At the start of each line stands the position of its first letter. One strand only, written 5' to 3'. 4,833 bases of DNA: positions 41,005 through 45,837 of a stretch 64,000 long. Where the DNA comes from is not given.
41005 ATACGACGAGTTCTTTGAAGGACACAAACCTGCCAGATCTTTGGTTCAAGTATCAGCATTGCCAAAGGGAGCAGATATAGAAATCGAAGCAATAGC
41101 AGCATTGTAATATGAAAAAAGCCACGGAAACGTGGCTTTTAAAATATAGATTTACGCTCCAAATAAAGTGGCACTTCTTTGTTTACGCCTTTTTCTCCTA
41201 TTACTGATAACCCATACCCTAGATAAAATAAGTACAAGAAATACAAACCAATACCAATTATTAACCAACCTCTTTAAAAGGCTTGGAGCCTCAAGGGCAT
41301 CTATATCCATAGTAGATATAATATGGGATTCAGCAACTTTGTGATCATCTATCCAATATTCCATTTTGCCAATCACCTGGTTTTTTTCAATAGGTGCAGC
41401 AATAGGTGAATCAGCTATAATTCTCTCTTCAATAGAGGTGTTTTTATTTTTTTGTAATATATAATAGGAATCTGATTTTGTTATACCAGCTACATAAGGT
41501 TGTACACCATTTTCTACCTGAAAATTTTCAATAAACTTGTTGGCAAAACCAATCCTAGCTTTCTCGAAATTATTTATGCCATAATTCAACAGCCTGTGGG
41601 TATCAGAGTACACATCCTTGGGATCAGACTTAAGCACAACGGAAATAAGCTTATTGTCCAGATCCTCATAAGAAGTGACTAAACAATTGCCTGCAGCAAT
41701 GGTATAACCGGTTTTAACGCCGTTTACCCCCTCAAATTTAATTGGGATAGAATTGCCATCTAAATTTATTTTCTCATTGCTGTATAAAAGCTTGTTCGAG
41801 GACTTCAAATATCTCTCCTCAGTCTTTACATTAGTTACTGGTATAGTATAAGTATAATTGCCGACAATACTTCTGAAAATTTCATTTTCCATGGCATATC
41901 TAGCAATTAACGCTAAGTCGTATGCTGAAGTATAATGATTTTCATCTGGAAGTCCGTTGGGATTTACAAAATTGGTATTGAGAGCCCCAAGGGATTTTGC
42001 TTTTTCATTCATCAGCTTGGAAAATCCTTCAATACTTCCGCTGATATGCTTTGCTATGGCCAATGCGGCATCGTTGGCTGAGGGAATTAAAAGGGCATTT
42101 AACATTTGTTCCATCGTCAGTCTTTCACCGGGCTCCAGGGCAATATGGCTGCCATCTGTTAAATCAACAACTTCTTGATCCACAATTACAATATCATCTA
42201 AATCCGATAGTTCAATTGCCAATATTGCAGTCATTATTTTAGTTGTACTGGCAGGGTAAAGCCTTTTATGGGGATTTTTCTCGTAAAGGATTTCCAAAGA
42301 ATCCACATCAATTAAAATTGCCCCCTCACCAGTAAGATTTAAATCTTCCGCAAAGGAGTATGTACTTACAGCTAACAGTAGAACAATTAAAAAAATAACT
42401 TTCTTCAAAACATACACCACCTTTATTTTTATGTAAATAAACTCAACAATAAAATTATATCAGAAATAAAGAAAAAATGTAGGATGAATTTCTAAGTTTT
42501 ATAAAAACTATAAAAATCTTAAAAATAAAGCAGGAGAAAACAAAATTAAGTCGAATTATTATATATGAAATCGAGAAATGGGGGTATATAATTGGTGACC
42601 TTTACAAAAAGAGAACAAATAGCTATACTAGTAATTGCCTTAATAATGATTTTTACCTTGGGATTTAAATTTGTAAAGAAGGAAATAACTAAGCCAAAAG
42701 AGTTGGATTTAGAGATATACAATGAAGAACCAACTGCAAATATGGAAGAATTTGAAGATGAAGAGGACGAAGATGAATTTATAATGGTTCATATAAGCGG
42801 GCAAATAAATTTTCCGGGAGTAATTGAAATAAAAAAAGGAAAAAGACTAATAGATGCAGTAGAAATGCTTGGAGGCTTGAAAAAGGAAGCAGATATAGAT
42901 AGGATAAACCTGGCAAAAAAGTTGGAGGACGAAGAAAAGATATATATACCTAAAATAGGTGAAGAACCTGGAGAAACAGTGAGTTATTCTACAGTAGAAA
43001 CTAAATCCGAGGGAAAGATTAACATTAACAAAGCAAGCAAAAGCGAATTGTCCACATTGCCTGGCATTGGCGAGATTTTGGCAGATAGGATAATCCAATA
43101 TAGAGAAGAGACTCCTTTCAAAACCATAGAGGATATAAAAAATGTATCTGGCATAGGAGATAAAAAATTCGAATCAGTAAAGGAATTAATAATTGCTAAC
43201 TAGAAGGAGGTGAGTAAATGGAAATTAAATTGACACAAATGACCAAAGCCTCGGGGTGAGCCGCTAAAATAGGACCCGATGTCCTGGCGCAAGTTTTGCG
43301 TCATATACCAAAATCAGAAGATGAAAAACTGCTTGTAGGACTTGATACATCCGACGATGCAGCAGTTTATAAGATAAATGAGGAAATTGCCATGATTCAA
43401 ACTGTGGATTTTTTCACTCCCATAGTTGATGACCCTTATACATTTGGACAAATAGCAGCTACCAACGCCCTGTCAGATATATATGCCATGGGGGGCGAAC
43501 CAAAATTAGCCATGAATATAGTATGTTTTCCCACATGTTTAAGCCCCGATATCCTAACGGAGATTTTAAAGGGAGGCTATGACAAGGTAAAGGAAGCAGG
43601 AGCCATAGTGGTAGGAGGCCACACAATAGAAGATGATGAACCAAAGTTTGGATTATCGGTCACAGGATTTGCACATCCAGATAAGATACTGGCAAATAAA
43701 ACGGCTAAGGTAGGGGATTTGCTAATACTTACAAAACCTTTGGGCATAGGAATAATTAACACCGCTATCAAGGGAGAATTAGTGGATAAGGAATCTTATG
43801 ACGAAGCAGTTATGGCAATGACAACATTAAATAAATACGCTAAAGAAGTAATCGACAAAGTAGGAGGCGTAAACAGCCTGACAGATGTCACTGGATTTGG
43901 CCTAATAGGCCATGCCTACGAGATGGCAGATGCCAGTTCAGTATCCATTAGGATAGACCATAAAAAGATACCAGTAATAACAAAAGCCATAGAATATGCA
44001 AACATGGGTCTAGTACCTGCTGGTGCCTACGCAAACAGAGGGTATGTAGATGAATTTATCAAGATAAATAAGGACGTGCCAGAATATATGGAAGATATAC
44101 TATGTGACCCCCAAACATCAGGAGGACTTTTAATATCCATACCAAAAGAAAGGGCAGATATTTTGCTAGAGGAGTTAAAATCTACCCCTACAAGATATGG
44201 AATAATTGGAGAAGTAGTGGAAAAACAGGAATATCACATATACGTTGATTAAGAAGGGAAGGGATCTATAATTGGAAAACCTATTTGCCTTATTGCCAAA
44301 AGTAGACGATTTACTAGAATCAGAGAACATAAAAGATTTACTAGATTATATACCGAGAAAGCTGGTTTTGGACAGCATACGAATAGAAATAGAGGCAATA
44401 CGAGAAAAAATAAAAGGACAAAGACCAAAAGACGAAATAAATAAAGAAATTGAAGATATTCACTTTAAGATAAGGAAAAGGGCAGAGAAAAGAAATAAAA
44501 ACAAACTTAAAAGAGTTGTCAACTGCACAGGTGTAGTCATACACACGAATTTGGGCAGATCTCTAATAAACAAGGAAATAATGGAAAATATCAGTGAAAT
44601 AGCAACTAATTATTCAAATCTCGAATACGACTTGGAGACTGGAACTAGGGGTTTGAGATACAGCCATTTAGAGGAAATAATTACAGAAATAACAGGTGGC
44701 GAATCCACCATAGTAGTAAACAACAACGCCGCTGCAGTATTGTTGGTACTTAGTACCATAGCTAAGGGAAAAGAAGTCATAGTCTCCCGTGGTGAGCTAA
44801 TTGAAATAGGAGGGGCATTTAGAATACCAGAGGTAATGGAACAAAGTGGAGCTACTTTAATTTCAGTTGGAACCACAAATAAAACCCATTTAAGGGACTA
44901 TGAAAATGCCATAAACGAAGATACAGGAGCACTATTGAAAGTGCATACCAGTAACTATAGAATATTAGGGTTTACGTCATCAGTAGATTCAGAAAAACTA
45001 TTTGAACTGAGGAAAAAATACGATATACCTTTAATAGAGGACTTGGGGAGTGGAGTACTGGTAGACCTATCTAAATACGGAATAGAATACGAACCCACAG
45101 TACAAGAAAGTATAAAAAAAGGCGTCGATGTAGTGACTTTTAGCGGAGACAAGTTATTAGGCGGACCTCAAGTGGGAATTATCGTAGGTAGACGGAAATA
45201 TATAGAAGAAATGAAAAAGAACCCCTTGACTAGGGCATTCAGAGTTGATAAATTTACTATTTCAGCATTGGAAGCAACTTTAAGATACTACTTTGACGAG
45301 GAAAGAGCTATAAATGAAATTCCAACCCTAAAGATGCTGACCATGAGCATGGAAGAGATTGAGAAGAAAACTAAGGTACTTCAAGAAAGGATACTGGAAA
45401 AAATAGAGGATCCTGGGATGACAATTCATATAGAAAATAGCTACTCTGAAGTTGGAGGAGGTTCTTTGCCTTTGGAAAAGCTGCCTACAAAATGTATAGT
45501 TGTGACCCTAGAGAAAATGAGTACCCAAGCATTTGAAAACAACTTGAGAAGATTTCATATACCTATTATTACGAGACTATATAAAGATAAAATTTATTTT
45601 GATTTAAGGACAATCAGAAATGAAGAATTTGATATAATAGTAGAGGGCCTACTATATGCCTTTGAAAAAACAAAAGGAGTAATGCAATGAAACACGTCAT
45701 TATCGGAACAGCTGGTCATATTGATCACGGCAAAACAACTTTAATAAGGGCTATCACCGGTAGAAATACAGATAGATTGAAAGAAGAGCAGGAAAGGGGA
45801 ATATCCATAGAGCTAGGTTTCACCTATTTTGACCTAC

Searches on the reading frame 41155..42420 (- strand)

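Call 60: search_protein_families(library=ncbifam, proteins=[window:41155-42420:-], max_evalue=1e-10)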
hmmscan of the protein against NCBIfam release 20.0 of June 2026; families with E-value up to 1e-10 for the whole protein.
window:41155-42420:- (422 aa): 7 families
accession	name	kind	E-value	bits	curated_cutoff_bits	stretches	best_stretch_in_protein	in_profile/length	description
NF038273.1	strep_PBP3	exception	8.5e-42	143.6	490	1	7-393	2-402/407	D-alanyl-D-alanine carboxypeptidase PBP3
NF008489.0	PRK11397.1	equivalog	1.4e-35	122.8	610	1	31-385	37-381/389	serine-type D-Ala-D-Ala carboxypeptidase DacD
NF000471.1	vanY_of_D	exception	2e-34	119.4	625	1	22-275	90-345/354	transpeptidase-like D-Ala-D-Ala carboxypeptidase VanY-D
NF008059.0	PRK10793.1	equivalog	8.4e-34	116.9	694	1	4-372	9-380/403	D-alanyl-D-alanine carboxypeptidase DacA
NF007445.0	PRK10001.1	equivalog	6.3e-30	104.2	765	1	25-370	33-371/400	serine-type D-Ala-D-Ala carboxypeptidase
NF008668.0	PRK11669.1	equivalog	7.3e-26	91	294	1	24-264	36-262/316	D-alanyl-D-alanine endopeptidase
NF038258.2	PBP4_Staph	exception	8.1e-24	84.1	500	1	32-250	42-265/366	penicillin-binding protein PBP4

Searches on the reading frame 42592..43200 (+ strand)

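Call 60: search_protein_families(library=ncbifam, proteins=[window:42592-43200:+], max_evalue=1e-10)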
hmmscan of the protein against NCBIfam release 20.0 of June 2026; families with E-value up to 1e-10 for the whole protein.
window:42592-43200:+ (203 aa): 3 families
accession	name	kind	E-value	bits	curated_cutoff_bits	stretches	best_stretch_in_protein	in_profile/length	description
TIGR01259.1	comE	subfamily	5.7e-30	103.8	152.35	1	83-199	1-117/120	comEA protein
TIGR00426.1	TIGR00426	subfamily_domain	1.3e-17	63.6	53.1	1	141-201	6-68/69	competence protein ComEA helix-hairpin-helix repeat region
NF045978.1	ComEA_MAG0490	equivalog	7.2e-17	61.6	98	1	11-201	7-161/162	MAG0490 family ComEA-like DNA-binding protein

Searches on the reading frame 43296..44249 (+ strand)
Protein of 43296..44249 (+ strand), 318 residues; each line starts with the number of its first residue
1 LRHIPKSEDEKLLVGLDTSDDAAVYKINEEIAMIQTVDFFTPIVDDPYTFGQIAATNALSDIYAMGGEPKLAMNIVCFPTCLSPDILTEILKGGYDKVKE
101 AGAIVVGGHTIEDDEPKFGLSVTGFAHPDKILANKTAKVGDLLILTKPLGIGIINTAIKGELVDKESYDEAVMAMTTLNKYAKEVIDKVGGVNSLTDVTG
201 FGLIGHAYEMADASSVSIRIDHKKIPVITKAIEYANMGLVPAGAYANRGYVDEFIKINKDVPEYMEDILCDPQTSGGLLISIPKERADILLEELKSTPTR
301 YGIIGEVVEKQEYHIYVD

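Call 60: search_protein_families(library=ncbifam, proteins=[window:43296-44249:+], max_evalue=1e-10)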
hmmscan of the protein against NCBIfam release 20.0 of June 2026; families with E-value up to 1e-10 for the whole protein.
window:43296-44249:+ (318 aa): 10 families
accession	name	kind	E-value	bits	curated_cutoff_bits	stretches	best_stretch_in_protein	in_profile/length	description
TIGR00476.1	selD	equivalog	9.2e-115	383.1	125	1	6-286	32-310/311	selenide, water dikinase SelD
NF002098.0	PRK00943.1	equivalog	1.3e-100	336.7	299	1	4-315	34-342/347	selenide, water dikinase SelD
NF010705.0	PRK14105.1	equivalog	1.9e-57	194.7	291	1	8-237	38-280/345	selenide, water dikinase SelD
TIGR04369.1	fusion_not_SelD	hypoth_equivalog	2.2e-42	145.1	700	1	18-293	382-692/701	oxidoreductase/SelD-related fusion protein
TIGR01379.1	thiL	equivalog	6.2e-26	91.1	184.15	1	14-236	19-247/320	thiamine-phosphate kinase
NF004351.0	PRK05731.1-4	equivalog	7e-18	64.8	324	1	13-233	32-255/321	thiamine-phosphate kinase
TIGR03267.1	methan_mark_2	hypoth_equivalog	4.2e-17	62.2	365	1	14-228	39-249/323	methanogenesis marker 2 protein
TIGR02124.1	hypE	equivalog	4.3e-15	55.5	251.6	1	15-253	29-271/332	hydrogenase expression/formation protein HypE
NF004353.0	PRK05731.2-2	equivalog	1.6e-13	50.4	301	1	17-236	17-236/311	thiamine-phosphate kinase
TIGR04049.1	AIR_rel_sll0787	hypoth_equivalog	8.4e-12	44.8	321.3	1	18-227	42-243/318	sll0787 family AIR synthase-like protein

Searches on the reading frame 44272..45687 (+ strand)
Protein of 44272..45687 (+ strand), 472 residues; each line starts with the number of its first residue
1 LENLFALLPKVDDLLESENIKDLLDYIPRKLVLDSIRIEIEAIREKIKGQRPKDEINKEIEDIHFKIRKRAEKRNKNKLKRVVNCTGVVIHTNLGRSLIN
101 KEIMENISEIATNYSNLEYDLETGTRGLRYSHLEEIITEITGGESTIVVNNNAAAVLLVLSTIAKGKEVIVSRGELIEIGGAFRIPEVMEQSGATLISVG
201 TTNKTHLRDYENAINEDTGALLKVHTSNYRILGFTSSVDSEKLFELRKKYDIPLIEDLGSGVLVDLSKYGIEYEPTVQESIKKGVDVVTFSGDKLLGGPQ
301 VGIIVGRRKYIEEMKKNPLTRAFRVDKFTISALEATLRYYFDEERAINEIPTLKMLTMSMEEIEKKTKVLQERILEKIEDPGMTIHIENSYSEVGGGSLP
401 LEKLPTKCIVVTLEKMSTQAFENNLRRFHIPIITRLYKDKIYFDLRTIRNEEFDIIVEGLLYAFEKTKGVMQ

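Call 60: search_protein_families(library=ncbifam, proteins=[window:44272-45687:+], max_evalue=1e-10)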
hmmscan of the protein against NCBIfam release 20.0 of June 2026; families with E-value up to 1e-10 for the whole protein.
window:44272-45687:+ (472 aa): 3 families
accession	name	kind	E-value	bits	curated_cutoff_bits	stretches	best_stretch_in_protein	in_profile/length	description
TIGR00474.1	selA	equivalog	1.4e-187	624.1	267.9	1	7-460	3-453/455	L-seryl-tRNA(Sec) selenium transferase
TIGR01437.1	selA_rel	subfamily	2.9e-26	92.3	385.3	1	76-365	4-284/363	DgaE family pyridoxal phosphate-dependent ammonia lyase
NF047797.1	glminPNH3LysDgaE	equivalog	1.1e-19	70.7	600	1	78-361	8-279/367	D-glucosaminate-6-phosphate ammonia lyase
